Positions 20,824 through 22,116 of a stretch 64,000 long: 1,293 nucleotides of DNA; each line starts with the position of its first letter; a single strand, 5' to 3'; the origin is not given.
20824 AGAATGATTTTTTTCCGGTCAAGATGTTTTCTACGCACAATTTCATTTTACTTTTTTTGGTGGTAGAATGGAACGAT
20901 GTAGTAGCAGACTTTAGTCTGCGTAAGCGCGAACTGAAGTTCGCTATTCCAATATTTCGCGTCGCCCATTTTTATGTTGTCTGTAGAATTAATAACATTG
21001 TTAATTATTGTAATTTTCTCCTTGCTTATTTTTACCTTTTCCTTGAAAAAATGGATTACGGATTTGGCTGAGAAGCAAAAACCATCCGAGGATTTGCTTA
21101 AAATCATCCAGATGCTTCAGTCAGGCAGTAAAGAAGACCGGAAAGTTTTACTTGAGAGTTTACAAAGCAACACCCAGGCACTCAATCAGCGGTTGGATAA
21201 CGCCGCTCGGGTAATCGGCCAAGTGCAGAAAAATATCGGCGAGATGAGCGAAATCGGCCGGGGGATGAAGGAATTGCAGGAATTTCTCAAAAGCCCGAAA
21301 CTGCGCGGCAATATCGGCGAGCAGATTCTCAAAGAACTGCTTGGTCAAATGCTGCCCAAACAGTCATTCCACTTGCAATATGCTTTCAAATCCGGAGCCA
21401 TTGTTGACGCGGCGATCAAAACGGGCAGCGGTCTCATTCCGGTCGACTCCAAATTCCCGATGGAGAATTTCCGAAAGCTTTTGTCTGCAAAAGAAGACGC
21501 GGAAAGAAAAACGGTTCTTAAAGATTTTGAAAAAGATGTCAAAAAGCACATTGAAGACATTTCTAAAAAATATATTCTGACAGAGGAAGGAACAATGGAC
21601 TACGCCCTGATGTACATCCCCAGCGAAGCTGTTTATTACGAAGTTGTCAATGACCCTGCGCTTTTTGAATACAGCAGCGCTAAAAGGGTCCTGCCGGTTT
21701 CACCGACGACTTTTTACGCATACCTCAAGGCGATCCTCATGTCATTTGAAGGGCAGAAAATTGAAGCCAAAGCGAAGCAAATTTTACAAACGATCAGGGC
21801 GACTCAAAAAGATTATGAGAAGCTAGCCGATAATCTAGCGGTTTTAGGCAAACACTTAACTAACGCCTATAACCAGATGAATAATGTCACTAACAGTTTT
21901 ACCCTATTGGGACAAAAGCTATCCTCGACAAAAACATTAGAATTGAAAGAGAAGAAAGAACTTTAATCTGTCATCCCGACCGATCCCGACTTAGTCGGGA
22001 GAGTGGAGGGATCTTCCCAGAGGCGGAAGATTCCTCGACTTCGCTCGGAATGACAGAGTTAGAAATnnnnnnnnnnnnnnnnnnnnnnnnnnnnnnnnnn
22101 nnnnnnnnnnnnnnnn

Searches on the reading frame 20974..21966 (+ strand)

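Call 9: search_protein_families(library=pfam, proteins=[window:20974-21966:+], max_evalue=0.1)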
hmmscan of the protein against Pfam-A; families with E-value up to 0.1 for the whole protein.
window:20974-21966:+ (330 aa): 7 families
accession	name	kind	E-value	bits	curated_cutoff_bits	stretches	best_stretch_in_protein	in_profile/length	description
PF02646.22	RmuC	-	4.9e-58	197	26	1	57-328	8-290/291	RmuC family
PF04108.17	ATG17_like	-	0.009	16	43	1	50-309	59-277/355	Autophagy protein ATG17-like domain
PF07195.17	FliD_C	-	0.035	14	25.4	1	246-308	172-233/236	Flagellar hook-associated protein 2 C-terminus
PF05565.16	Sipho_Gp157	-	0.04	14.4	28.6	1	39-103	7-71/162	Siphovirus Gp157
PF10157.14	BORCS6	-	0.059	14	35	0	35-103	17-85/101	BLOC-1-related complex sub-unit 6 C-terminal helix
PF05929.16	Phage_GPO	-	0.069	13.2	33.6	0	245-321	174-249/268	Phage capsid scaffolding protein (GPO) serine peptidase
PF20247.3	DUF6602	-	0.094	13.1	27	0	104-145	6-42/104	Domain of unknown function (DUF6602)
